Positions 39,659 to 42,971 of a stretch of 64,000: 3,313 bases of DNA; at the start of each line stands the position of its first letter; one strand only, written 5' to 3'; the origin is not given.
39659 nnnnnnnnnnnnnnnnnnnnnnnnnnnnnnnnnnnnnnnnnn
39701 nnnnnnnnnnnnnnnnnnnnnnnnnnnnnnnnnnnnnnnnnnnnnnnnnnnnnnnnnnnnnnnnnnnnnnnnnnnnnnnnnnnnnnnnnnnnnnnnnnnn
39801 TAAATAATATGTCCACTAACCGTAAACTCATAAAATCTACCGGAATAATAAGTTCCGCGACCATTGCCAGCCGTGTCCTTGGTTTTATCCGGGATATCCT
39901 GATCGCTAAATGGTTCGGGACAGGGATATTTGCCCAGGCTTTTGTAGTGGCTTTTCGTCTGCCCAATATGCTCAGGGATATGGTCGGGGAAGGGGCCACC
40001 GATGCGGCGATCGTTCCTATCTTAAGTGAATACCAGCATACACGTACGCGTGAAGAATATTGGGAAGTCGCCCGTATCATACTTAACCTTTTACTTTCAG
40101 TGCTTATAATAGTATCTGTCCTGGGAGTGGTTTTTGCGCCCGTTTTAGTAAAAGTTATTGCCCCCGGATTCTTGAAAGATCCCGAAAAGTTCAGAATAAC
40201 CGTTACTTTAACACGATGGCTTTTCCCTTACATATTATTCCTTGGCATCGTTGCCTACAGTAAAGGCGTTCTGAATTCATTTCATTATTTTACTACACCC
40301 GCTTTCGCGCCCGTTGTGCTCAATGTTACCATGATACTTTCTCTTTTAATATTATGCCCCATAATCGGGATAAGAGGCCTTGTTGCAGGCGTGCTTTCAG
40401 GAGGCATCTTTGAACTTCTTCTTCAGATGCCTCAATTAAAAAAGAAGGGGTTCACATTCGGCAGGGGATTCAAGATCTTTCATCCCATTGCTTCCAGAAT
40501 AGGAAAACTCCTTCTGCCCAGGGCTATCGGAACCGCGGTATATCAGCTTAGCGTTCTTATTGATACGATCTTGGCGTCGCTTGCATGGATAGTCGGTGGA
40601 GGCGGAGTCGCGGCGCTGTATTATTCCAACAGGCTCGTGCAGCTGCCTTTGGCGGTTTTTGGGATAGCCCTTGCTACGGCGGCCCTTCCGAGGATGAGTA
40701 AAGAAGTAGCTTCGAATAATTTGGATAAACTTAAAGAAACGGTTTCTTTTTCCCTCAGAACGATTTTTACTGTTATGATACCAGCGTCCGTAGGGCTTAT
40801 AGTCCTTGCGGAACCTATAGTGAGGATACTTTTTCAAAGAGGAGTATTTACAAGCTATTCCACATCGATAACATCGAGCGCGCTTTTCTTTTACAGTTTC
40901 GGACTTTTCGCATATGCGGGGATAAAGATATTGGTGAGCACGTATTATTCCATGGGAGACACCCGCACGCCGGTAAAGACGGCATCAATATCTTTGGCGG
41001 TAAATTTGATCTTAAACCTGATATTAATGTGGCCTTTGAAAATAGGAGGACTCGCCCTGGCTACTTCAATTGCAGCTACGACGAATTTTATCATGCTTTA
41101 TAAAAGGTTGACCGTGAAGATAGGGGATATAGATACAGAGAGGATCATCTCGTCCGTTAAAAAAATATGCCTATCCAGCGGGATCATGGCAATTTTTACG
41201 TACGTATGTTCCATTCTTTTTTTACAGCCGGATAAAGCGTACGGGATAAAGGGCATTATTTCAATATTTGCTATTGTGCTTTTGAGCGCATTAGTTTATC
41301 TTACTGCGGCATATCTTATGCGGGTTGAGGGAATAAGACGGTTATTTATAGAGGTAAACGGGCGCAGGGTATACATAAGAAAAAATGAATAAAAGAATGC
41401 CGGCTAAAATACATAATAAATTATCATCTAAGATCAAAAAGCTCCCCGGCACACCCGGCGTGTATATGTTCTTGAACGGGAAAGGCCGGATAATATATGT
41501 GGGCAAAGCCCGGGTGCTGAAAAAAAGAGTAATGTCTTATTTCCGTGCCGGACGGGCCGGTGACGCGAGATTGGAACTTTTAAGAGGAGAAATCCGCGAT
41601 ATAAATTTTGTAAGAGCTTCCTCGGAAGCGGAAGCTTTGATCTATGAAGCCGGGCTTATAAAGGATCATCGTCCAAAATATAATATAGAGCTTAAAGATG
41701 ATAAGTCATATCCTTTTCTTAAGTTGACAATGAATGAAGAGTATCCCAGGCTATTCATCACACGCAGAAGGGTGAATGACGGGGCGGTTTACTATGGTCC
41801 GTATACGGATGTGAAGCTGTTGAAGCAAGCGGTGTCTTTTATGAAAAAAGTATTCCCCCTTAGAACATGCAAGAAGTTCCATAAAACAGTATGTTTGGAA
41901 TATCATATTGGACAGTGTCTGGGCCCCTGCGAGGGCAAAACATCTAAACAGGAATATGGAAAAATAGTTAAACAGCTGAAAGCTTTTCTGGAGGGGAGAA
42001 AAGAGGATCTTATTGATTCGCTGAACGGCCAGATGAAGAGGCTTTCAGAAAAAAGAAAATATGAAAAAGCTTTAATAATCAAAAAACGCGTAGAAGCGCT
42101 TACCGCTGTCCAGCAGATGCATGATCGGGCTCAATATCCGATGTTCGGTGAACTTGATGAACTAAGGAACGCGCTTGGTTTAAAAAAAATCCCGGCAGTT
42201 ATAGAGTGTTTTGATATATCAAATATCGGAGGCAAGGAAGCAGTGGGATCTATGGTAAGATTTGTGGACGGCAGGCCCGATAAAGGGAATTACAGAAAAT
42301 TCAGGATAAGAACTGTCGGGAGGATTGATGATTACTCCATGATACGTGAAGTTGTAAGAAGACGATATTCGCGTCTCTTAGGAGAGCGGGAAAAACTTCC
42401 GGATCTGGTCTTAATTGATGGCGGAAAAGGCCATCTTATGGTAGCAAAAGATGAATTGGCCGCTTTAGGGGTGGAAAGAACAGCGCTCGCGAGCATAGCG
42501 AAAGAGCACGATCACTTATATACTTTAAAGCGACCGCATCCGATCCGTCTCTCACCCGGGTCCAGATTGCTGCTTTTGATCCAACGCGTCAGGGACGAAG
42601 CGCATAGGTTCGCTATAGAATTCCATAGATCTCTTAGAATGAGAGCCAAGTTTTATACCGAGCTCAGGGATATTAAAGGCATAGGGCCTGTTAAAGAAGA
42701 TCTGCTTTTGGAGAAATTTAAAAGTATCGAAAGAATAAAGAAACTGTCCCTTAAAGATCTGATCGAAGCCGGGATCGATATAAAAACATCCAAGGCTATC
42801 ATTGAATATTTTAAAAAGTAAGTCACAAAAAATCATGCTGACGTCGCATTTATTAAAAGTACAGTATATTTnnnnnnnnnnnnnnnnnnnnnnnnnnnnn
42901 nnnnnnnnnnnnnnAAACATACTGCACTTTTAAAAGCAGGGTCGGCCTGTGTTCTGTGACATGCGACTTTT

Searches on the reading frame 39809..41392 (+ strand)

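Call 60: search_protein_families(library=pfam, proteins=[window:39809-41392:+], max_evalue=0.0001)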
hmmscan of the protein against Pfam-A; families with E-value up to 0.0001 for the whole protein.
window:39809-41392:+ (527 aa): 2 families
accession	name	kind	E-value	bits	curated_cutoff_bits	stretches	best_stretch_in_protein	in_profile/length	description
PF03023.19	MurJ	-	1.2e-114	383.9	27.4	1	32-472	1-437/451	Lipid II flippase MurJ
PF01554.23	MatE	-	2.6e-12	47.1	24.9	1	238-405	2-161/161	MatE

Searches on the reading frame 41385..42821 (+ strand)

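Call 60: search_protein_families(library=pfam, proteins=[window:41385-42821:+], max_evalue=0.0001)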
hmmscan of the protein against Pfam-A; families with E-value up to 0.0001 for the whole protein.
window:41385-42821:+ (478 aa): 3 families
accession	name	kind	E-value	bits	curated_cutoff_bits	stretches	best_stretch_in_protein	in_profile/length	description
PF08459.17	UvrC_RNaseH_dom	-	2.1e-52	177.6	22.3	1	262-411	2-159/159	UvrC RNAse H endonuclease domain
PF01541.30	GIY-YIG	-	6.4e-08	33.2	22.6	1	25-100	3-78/78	GIY-YIG catalytic domain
PF14520.12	HHH_5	-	1.2e-06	29.4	27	1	426-478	3-57/57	Helix-hairpin-helix domain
